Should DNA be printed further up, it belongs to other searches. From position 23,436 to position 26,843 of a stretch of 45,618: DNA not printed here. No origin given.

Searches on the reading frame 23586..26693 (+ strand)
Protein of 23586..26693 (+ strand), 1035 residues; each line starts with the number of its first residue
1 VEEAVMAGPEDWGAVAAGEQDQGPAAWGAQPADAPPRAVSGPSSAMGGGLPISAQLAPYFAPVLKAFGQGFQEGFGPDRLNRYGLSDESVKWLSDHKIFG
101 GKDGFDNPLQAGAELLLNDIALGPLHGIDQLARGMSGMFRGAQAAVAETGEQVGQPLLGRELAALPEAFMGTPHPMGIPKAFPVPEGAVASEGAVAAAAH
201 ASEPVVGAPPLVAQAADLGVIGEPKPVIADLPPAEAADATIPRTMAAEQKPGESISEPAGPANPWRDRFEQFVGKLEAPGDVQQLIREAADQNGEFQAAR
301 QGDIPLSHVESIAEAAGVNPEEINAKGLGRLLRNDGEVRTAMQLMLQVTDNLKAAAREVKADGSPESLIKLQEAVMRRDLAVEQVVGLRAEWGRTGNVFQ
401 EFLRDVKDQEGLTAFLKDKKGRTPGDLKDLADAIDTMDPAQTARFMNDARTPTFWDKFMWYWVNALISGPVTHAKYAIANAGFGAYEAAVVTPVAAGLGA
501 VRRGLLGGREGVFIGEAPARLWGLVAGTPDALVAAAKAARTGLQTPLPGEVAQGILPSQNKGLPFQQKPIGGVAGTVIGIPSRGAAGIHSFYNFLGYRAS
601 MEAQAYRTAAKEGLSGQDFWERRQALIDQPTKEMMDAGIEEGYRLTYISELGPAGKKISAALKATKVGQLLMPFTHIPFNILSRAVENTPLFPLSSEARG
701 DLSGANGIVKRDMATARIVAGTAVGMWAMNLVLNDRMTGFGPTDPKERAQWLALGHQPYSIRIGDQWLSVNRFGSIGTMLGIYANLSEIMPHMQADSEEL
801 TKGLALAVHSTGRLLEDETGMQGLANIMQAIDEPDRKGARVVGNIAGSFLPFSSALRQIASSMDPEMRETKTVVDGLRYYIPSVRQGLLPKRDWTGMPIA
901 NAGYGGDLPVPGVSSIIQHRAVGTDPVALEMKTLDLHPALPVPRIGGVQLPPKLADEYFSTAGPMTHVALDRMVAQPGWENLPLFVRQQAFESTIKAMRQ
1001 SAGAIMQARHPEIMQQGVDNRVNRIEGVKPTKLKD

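Call 35: search_protein_families(library=phrogs, proteins=[window:23586-26693:+], max_evalue=0.00001)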
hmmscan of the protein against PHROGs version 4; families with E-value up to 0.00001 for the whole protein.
window:23586-26693:+ (1035 aa): 1 family
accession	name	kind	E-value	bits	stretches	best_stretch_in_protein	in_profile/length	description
phrog_6651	-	head and packaging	3.7e-28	99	1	671-872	958-1175/1375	internal virion protein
